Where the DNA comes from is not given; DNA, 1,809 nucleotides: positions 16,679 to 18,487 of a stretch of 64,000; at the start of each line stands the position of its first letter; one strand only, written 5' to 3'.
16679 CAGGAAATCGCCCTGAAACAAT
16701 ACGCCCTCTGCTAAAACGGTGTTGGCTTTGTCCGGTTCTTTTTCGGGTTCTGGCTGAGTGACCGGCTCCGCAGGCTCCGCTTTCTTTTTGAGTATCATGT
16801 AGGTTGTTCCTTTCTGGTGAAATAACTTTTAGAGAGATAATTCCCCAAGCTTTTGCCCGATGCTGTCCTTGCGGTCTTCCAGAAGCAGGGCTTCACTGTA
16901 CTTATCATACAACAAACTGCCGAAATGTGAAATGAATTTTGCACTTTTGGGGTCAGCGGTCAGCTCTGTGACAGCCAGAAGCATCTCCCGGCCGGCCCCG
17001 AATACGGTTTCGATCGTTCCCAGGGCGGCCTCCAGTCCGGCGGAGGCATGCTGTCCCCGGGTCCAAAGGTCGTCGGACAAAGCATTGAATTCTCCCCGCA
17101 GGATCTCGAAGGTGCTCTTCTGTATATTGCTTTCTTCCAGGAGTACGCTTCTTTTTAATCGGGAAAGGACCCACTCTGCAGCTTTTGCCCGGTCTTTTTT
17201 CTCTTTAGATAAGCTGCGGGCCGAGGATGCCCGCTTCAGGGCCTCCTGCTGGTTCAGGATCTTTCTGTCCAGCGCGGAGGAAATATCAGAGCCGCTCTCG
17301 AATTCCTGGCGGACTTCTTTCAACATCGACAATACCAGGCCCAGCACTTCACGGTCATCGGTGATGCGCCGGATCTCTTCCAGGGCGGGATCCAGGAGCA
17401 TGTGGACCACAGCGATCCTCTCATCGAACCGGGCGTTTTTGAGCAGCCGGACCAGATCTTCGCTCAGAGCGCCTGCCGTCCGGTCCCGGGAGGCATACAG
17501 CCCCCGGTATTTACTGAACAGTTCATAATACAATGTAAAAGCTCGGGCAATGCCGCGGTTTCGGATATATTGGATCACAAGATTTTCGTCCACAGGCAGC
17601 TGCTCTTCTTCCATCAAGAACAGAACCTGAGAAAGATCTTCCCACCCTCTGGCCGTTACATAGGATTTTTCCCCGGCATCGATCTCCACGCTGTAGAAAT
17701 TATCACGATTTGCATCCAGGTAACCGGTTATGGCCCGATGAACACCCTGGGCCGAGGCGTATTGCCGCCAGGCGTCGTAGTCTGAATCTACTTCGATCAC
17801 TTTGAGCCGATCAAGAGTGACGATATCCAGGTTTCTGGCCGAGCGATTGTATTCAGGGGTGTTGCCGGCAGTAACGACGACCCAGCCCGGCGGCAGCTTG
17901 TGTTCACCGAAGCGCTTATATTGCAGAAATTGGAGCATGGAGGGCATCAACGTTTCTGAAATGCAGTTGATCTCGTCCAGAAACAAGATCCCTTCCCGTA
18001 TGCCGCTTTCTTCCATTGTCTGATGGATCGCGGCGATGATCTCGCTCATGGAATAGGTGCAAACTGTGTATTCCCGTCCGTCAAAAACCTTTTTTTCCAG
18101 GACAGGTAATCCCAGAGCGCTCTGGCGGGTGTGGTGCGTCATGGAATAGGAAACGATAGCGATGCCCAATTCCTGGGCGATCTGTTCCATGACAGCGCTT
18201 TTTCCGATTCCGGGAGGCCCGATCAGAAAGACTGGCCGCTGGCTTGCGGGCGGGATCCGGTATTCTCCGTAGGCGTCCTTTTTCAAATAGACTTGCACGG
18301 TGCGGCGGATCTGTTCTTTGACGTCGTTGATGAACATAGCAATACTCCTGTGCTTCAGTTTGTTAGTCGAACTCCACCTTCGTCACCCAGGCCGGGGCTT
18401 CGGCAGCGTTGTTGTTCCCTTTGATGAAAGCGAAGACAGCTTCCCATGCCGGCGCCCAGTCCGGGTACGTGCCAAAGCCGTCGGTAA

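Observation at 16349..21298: Bactofilin-flanked AAA+ / vWA-DUF2201 / cytoplasmic LRR operon: candidate uncharacterised system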

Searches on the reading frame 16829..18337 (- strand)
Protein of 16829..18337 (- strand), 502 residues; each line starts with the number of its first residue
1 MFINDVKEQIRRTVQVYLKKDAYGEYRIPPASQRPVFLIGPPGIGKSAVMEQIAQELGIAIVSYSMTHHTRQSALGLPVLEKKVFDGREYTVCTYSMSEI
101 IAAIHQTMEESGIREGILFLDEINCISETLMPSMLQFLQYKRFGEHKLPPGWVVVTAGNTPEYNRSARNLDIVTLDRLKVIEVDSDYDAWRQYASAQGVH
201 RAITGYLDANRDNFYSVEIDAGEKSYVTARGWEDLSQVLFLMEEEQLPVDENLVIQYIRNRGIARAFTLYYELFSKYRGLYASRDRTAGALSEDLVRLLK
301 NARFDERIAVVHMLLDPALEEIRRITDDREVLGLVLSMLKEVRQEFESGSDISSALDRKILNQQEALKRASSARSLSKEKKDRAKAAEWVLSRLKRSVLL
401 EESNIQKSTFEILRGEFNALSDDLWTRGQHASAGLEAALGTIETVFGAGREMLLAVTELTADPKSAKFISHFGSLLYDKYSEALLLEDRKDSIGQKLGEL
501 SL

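Call 3: search_protein_families(library=pfam, proteins=[window:16829-18337:-], max_evalue=0.01)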
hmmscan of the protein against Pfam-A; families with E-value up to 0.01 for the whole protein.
window:16829-18337:- (502 aa): 13 families
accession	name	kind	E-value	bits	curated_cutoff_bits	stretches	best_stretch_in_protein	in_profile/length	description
PF07728.20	AAA_5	-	2.6e-09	37.7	22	1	35-174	1-135/139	AAA domain (dynein-related subfamily)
PF00004.35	AAA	-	5.4e-09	37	21.2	1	36-130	1-73/131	ATPase family associated with various cellular activities (AAA)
PF20030.5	bpMoxR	-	1.4e-07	31.3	27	1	29-162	27-149/205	MoxR domain in the MoxR-vWA-beta-propeller ternary systems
PF13401.12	AAA_22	-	3.7e-07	31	27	1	33-138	5-104/130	AAA domain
PF13191.12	AAA_16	-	0.00012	23.1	32.6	1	32-60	23-51/167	AAA ATPase domain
PF01078.27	Mg_chelatase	-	0.00054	19.9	20.3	1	28-136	17-128/207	Magnesium chelatase, subunit ChlI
PF00158.32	Sigma54_activat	-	0.0014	18.7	20.2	0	32-143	21-122/168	Sigma-54 interaction domain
PF05496.18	RuvB_N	-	0.0016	18.6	27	0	35-66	35-66/159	Holliday junction DNA helicase RuvB P-loop domain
PF13207.12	AAA_17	-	0.0019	18.9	27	1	39-65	1-27/136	AAA domain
PF00625.27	Guanylate_kin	-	0.0022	18.2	25.2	1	33-117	2-77/182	Guanylate kinase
PF13245.12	AAA_19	-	0.0045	17.6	25.1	0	32-139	10-115/134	AAA domain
PF13173.12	AAA_14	-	0.005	17.3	27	0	33-128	2-76/129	AAA domain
PF13671.12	AAA_33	-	0.0083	16.9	27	0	36-63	2-29/143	AAA domain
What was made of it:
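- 16829..18337 (-): MoxR-like AAA+ ATPase of 502 aa. The AAA+ module covers residues about 1-290, with Walker A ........, Walker B D121-E122, N159, R177 and R230. A family-specific helical tail covers about 291-502 and ends ...GELSL-COOH. Pfam AAA_5, AAA and bpMoxR above their cut-offs (call 3).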

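Call 4: search_protein_families(library=ncbifam, proteins=[window:16829-18337:-], max_evalue=0.01)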
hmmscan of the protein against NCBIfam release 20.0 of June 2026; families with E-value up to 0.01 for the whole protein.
window:16829-18337:- (502 aa): 11 families
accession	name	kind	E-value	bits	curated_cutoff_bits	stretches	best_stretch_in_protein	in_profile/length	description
TIGR00635.1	ruvB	equivalog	0.00017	20.7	299.05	1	33-73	30-70/305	Holliday junction branch migration DNA helicase RuvB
NF003229.0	PRK04195.1-5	equivalog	0.00047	19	280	1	7-62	22-73/413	replication factor C large subunit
NF058535.1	antiphage_EruA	equivalog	0.001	17.3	1000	1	32-65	23-56/1318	NACHT domain-containing antiphage protein EruA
TIGR00201.1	comF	subfamily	0.0036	17.3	233.55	1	292-391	42-143/190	ComF family protein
NF038308.1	RNA_repair_RtcR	equivalog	0.0043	15.9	650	0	115-143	279-307/530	RNA repair transcriptional activator RtcR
TIGR03689.1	pup_AAA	equivalog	0.0049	15.6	504.75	1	8-61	192-244/512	proteasome ATPase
NF003233.0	PRK04195.2-3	equivalog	0.0058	15.5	471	0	32-57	37-62/504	replication factor C large subunit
NF008996.1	PRK12339.1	equivalog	0.006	16.3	250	0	36-86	3-55/193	mevalonate-3-phosphate 5-kinase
TIGR00764.1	lon_rel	equivalog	0.006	15.2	516.6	0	31-55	35-59/608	ATP-dependent protease LonB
NF003230.0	PRK04195.1-6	equivalog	0.0067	15.1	441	0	29-64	35-70/494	replication factor C large subunit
NF003456.0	PRK05057.1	equivalog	0.007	16.3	195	0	32-61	3-32/173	shikimate kinase AroK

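Call 5: search_protein_families(library=padloc, proteins=[window:16829-18337:-], max_evalue=0.01)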
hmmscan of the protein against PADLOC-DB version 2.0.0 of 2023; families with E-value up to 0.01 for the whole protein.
window:16829-18337:- (502 aa): 6 families
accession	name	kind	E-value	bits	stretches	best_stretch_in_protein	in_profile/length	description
PDLC04140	mad8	-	6.6e-06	23.8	1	33-361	27-159/314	mads_8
PDLC02196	IetA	-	1.3e-05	22.8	1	4-62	95-151/374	-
PDLC04232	IetA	-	2.4e-05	21.9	1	4-62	89-145/330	-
PDLC02195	IetA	-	0.00048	17.5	1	2-63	108-167/395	-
PDLC01994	RtcR_PspF1--CARF_AAA_HTH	-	0.0065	13.6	0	115-181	251-320/468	-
PDLC01993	RtcR--CARF_AAA_HTH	-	0.0078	12.7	0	30-53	201-224/523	-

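Call 22: search_solved_structures(query=window:16829-18337:-, max_evalue=0.01)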
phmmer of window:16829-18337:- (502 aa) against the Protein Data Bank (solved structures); distinct sequences matched with E-value up to 0.01: 15.
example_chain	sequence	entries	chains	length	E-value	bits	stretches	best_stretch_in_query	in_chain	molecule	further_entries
5vc7_A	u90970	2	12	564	1e-05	27.8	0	3-63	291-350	VCP-like ATPase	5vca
6or5_A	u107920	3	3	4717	1.2e-05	27.6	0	31-70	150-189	Midasin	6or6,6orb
5g4g_A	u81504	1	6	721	2e-05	26.9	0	3-63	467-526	VCP-LIKE ATPASE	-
5g4f_A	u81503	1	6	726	2.1e-05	26.8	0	3-63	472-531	VCP-LIKE ATPASE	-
6oaa_B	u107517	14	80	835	0.00095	21.4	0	3-63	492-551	Cell division control protein 48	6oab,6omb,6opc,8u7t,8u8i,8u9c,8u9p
8dar_A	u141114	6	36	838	0.00096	21.3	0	3-63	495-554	Cell division control protein 48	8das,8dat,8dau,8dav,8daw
6oa9_A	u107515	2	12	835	0.00096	21.3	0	3-63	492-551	Cell division control protein 48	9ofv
9lgo_F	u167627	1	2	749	0.0028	19.8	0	32-65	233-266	ATPase family gene 2 protein homolog B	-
8rhn_O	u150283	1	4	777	0.0031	19.7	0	32-65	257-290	ATPase family gene 2 protein homolog B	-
8rhn_K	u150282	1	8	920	0.0047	19.1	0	9-60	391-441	ATPase family gene 2 protein homolog A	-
9lgo_A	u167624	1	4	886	0.0048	19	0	9-60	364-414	ATPase family gene 2 protein homolog A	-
5kzf_A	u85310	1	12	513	0.0072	18.4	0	8-59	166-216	Proteasome-associated ATPase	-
5kwa_A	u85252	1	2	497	0.0073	18.4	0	8-59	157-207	Proteasome-associated ATPase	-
7ljf_A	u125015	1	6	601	0.009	18.1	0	8-59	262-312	AAA ATPase forming ring-shaped complexes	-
7px9_A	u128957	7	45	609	0.0092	18.1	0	8-59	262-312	AAA ATPase forming ring-shaped complexes | Proteasome-associated ATPase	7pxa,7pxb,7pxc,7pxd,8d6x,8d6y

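Call 30: find_homologous_proteins(query=window:16829-18337:-, max_evalue=0.00001)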
Query window:16829-18337:- (502 aa): 8000 proteins with E <= 0.00001 among 8000 candidates; the best 120 are listed.
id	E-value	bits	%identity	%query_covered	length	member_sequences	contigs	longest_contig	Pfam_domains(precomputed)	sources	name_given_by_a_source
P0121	0.0e+0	1014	91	100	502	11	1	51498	PF20030.6,PF00004.36,PF13401.13,PF07728.21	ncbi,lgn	-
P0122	3.4e-256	869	79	100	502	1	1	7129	PF20030.6,PF00004.36,PF13401.13,PF07728.21,PF01078.28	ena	-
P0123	4.2e-256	868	79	100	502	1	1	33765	PF20030.6,PF00004.36,PF13401.13,PF07728.21,PF01078.28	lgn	-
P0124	1.6e-250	850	77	100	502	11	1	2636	PF20030.6,PF00004.36,PF07728.21,PF01078.28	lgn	-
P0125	4.3e-244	829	75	100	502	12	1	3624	PF20030.6,PF00004.36,PF13401.13,PF07728.21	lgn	-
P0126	1.8e-205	701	62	100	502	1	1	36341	PF20030.6,PF00004.36,PF07728.21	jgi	jgi:MoxR-like ATPase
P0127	5.3e-201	687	60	100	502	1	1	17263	PF20030.6,PF00004.36,PF07728.21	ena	-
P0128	1.9e-200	685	59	100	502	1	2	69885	PF20030.6,PF00004.36,PF07728.21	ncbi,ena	-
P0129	5.3e-195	667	59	100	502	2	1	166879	PF20030.6,PF00004.36,PF07728.21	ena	-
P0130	1.9e-193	662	58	100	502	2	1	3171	PF20030.6,PF00004.36,PF07728.21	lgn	-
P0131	1.8e-192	658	59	100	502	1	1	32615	PF20030.6,PF00004.36,PF07728.21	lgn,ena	-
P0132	3.9e-191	654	57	100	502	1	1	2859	PF20030.6,PF00004.36,PF13401.13,PF07728.21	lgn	-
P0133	5.1e-191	654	58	100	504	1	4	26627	PF20030.6,PF00004.36,PF07728.21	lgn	-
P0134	2.5e-189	648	58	100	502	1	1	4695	PF20030.6,PF00004.36,PF07728.21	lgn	-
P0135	1.7e-152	527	49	100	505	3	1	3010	PF20030.6,PF00004.36,PF07728.21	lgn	-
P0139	2.1e-150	520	50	100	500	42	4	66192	PF20030.6,PF00004.36,PF13401.13,PF07728.21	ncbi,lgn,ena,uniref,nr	ncbi:ATP-binding protein [Dysosmobacter sp.]|uniref:ATP-binding protein n=1 Tax=Dysosmobacter sp. Ta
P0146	1.3e-149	517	49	100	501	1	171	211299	PF20030.6,PF00004.36,PF07728.21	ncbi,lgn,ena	-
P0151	1.6e-149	517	49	100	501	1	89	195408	PF20030.6,PF00004.36,PF07728.21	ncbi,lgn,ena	-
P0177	1.5e-148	514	48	100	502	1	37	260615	PF20030.6,PF00004.36,PF07728.21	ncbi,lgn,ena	-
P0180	1.7e-148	513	49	100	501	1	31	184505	PF20030.6,PF00004.36,PF07728.21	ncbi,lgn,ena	-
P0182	2.0e-148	513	48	100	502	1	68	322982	PF20030.6,PF00004.36,PF07728.21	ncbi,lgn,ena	ncbi:MAG: AAA family ATPase [Lachnospiraceae bacterium]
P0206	1.0e-147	511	48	100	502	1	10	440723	PF20030.6,PF00004.36,PF07728.21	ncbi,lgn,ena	-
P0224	1.1e-146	507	49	100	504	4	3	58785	PF20030.6,PF00004.36,PF13401.13,PF07728.21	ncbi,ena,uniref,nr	ncbi:ATP-binding protein [Alkalibaculum bacchi]|uniref:ATP-binding protein n=1 Tax=Alkalibaculum bac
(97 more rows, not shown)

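Call 41: predict_structure(alignment_id=A2)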
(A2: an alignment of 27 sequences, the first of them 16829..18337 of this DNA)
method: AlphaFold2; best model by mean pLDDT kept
length: 502 residues; sequences in the alignment: 27
mean_pLDDT: 71.4   pTM: 0.58
mean pLDDT of the five models: 71.4, 70.9, 70.8, 69.7, 69.0
residues with pLDDT >= 90: 42; 70-90: 278; 50-70: 101; < 50: 81
segments of 3 or more residues with pLDDT < 50: 68-81, 83-86, 88-95, 124-132, 160-185, 218-221, 223-227, 283-289
pLDDT, mean of each block of 10 residues (from residue 1): 70 84 75 66 69 82 60 36 46 49 71 78 45 56 69 69 38 32 54 74 83 65 45 81 80 74 84 76 51 75 79 84 90 92 87 88 84 69 87 86 61 90 92 90 86 86 82 87 62 60 47
secondary structure, 60 per line:
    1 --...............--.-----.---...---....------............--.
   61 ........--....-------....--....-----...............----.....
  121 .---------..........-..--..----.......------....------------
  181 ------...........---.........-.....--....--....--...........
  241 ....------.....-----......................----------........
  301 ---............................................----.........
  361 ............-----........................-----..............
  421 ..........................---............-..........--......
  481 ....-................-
elements in order: H3-17 E36-39 H46-57 E60-65 H71-74 E82-85 E88-91 H97-111 E116-121 H131-140 E152-158 H165-168 H187-197 H201-209 H211-215 E218-221 E224-227 H230-244 H251-255 H261-282 H293-300 H304-347 H352-372 H378-401 H407-446 H450-461 H463-472 H475-484 H486-501
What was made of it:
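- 16829..18337 (-): AlphaFold2 model: pLDDT 71, with long helices over 304-501 (call 41).
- Closest known: RavA/ViaA of Escherichia coli. Different: The tail here is an all-helical bundle (call 41).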

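Call 46: fold_search(model_id=the predicted structure, library=pdb)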
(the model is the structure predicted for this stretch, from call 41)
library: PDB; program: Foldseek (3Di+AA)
matches with E <= 10: 762; with E <= 0.001: 3
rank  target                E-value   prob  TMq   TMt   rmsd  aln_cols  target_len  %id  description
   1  3vkg_B                1.7e-04  0.99  0.20  0.04  42.2       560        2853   12  X-ray structure of an MTBD truncation mutant of dynein motor domain (released 2012-03-14)
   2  3vkh_B                3.9e-04  0.87  0.16  0.04  40.4       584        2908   12  X-ray structure of a functional full-length dynein motor domain (released 2012-03-14)
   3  9ync_A                5.4e-04  0.99  0.21  0.04  32.5       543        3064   11  Motor domains of phi-like human dynein-1 bound to dynactin-p150glued and LIS1 (released 2026-01-28)
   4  2rko                  1.2e-03  1.00  0.21  0.34  20.1       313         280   15  Crystal Structure of the Vps4p-dimer (released 2008-02-26)
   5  9ynh_A                1.5e-03  0.97  0.21  0.03  31.8       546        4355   11  Full-length human cytoplasmic dynein-1 in phi-like state bound to dynactin-p150glued and LIS1 (released 2026-01-28)
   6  9fqr_K2               1.6e-03  0.92  0.20  0.04  66.1       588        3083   12  96-nm repeat of axonemal doublet microtubules from bovine sperm (released 2025-03-26)
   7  4d80_A                1.9e-03  1.00  0.20  0.35  18.7       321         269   15  Metallosphera sedula Vps4 crystal structure (released 2015-10-28)
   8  9e0u                  2.1e-03  0.98  0.21  0.04  29.1       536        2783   11  Cryo-EM structure of human cytoplasmic dynein-1 in the presence of ATP (released 2025-07-09)
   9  7thj_A                2.4e-03  0.84  0.18  0.18  26.2       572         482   13  Structure of the yeast clamp loader (Replication Factor C RFC) bound to the sliding clamp (Proliferating Cell Nuclear  (released 2022-02-16)
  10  9qh8_F                2.5e-03  0.99  0.18  0.31  14.8       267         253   20  reduced NorQ-NorD VWA domain complex from Paracoccus denitrificans (released 2026-03-25)
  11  7uiv_E                3.1e-03  1.00  0.18  0.16  11.3       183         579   15  ClpAP complex bound to ClpS N-terminal extension, class IIa (released 2022-11-09)
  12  1ksf                  3.4e-03  1.00  0.18  0.13   9.4       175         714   17  Crystal Structure of ClpA, an HSP100 chaperone and regulator of ClpAP protease: Structural basis of differences in Funct (released 2002-09-27)
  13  8u9z_B                3.6e-03  1.00  0.22  0.20  20.3       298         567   17  Cdc48-Shp1 unfolding native substrate, Class 7 (released 2024-11-06)
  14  4d80_B                4.1e-03  1.00  0.21  0.37  19.5       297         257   15  Metallosphera sedula Vps4 crystal structure (released 2015-10-28)
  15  6wqh_A                4.3e-03  0.99  0.20  0.19  17.1       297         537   16  Molecular basis for the ATPase-powered substrate translocation by the Lon AAA+ protease (released 2021-06-09)
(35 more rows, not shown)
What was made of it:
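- Closest known: NorQ/NorD and CbbQ/CbbO. Same: NorQ is among the Foldseek matches of the ATPase model (9qh8_F, call 46).
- Tried and rejected: Generic AAA+ and dynein hits with low TM-scores, and nothing for the tail (call 46).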

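Call 63: search_dna_similar(query=window:16829-18337:-, collection=phages, mode=protein, max_evalue=0.00001, max_rows=15)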
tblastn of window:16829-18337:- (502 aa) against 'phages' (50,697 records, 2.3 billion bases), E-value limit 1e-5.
Records with a match: 626; places in all: 626; records where one place covers at least 80% of the query: 5.
Best place of each record, by identity: <60% 626.
By first word of the organism name: Escherichia 174; Pseudomonas 107; Vibrio 51; Klebsiella 44; Salmonella 25; Erwinia 20; Pectobacterium 19; Campylobacter 16; Rhizobium 16; Cronobacter 15; and 35 more.
By host as written in the record: - 79; Escherichia coli 61; Pseudomonas aeruginosa 38; Klebsiella pneumoniae 21; Pseudomonas aeruginosa PAO1 16; Campylobacter jejuni 15; Escherichia coli K-12 14; Escherichia coli K-12 MG1655 12; and 170 more.
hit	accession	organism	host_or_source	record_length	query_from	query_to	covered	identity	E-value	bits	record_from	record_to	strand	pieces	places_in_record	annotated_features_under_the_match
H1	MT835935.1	Bacteriophage sp.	human fecal samples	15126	1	500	100%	43.6%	4e-120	393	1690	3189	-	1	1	record has no annotation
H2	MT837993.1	Bacteriophage sp.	human fecal samples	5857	1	493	98%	41.8%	2e-117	385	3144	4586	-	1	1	record has no annotation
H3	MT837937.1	Bacteriophage sp.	human fecal samples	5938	1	498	99%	40.7%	8e-116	380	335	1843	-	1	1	record has no annotation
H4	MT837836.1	Bacteriophage sp.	human fecal samples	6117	1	500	100%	40.2%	1e-114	377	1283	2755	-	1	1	record has no annotation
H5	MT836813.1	Bacteriophage sp.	human fecal samples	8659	1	493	98%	39.1%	4e-101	338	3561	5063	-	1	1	record has no annotation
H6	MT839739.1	Bacteriophage sp.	human fecal samples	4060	1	314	63%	49.0%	3e-102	338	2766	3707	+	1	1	record has no annotation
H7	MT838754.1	Bacteriophage sp.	human fecal samples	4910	1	321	64%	46.5%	7e-92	311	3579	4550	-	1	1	record has no annotation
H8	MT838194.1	Bacteriophage sp.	human fecal samples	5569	3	350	69%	21.3%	6e-8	61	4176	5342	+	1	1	record has no annotation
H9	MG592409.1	Vibrio phage 1.025.O._10N.222.46.B6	Vibrio splendidus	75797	1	276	55%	23.9%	6e-11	71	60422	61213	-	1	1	hypothetical protein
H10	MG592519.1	Vibrio phage 1.150.O._10N.222.46.A6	Vibrio splendidus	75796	1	276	55%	23.9%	6e-11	71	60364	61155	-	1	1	hypothetical protein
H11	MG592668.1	Vibrio phage 2.130.O._10N.222.46.C2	Vibrio splendidus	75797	1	276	55%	23.9%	6e-11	71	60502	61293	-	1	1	hypothetical protein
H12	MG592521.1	Vibrio phage 1.152.O._10N.222.46.E1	Vibrio splendidus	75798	1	276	55%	23.9%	6e-11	71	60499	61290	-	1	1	hypothetical protein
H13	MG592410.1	Vibrio phage 1.026.O._10N.222.49.C7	Vibrio splendidus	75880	1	276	55%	23.9%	7e-11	71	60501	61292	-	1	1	hypothetical protein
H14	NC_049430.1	Vibrio phage 1.026.O._10N.222.49.C7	Vibrio splendidus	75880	1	276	55%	23.9%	7e-11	71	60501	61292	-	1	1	ATPase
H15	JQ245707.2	Cyanophage S-TIM5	Parasynechococcus marenigrum WH 8102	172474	36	276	48%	27.0%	6e-19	97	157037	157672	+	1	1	MoxR-like ATPase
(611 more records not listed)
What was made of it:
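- Closest known: Phage AAA ATPase / DUF2201 vWA gene pair. Same: Several hundred phage records match the core at under 30% identity (call 63).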

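Call 64: search_dna_similar(query=window:16829-18337:-, collection=plasmids, mode=protein, max_evalue=0.00001, max_rows=15)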
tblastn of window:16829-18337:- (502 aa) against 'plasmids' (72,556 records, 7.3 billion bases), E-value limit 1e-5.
Records with a match: 55; places in all: 57; records where one place covers at least 80% of the query: 0.
Best place of each record, by identity: <60% 55.
By first word of the organism name: Burkholderia 10; Streptomyces 6; Synechocystis 5; Variovorax 4; Caballeronia 4; Arcobacter 3; Rhodovastum 2; Pseudomonas 2; Cupriavidus 2; Azospirillum 1; and 16 more.
By predicted mobility (MOB-suite, as given by PLSDB): non-mobilizable 33; mobilizable 12; conjugative 10.
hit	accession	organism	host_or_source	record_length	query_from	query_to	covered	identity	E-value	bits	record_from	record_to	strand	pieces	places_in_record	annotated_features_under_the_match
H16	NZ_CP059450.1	Azospirillum brasilense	Prokaryotes,soil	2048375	35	314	56%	26.6%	2e-18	96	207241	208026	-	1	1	none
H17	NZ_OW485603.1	Rhodovastum atsumiense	-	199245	37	247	42%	32.4%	9e-15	85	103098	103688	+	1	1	AAA family ATPase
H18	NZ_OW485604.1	Rhodovastum atsumiense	-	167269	37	247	42%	31.5%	4e-14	83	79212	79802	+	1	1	AAA family ATPase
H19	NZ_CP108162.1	Streptomyces sp. NBC_00158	-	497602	31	239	42%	30.6%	3e-18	96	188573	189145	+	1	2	MoxR family ATPase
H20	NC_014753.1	Oceanithermus profundus DSM 14977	deep sea hot vent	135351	37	279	48%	26.0%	9e-18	94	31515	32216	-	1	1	AAA family ATPase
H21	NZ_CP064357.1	Miltoncostaea oceani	pure culture,marine sediment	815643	25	239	43%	29.3%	2e-18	97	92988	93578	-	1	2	MoxR family ATPase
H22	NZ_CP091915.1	Nostoc sp. UHCC 0870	cell culture,Brackish water, ...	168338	9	239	46%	26.4%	8e-17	92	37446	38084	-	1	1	MoxR family ATPase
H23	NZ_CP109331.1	Streptomyces sp. NBC_01590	-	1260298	31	249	41%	29.7%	2e-10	92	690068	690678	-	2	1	record has no annotation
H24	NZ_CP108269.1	Streptomyces sp. NBC_00046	-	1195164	31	249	41%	29.7%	2e-10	92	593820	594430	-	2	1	record has no annotation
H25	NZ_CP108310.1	Streptomyces sp. NBC_00012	-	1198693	31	249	41%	29.7%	3e-10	91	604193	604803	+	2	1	record has no annotation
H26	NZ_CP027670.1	Simplicispira suum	cell culture,Dust collector of pigpen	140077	31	247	43%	27.8%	4e-9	67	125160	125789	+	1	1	ATP-binding protein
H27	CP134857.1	Arcobacter sp. AZ-2023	food,chicken meat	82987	32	275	49%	24.7%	9e-7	59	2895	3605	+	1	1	AAA family ATPase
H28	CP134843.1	Arcobacter sp. AZ-2023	food,chicken meat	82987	32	275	49%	24.7%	9e-7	59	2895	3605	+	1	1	AAA family ATPase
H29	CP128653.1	Arcobacter sp. DSM 115960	animal,chicken meat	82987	32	275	49%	24.7%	9e-7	59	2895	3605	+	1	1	AAA family ATPase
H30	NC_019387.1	Thermus oshimai JL-2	-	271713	36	249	43%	27.9%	3e-14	83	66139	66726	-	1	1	MoxR family ATPase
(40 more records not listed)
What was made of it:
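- On Defence-island or mobile-element context: No plasmid hit covers more than 56% of the ATPase (call 64).
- No full-length plasmid hits were found (call 64).
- Tried and rejected: Only distant core-domain hits (call 64).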

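Call 65: get_annotated_region(hit=H1, flank=15000)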
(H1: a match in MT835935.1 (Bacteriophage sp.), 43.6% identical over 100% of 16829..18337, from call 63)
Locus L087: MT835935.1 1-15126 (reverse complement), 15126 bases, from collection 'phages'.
description: UNVERIFIED: Bacteriophage sp. clone scaffold_992 genomic sequence.
organism: Bacteriophage sp. (NCBI taxid 38018)
taxonomy: Viruses
host: -; source: human fecal samples; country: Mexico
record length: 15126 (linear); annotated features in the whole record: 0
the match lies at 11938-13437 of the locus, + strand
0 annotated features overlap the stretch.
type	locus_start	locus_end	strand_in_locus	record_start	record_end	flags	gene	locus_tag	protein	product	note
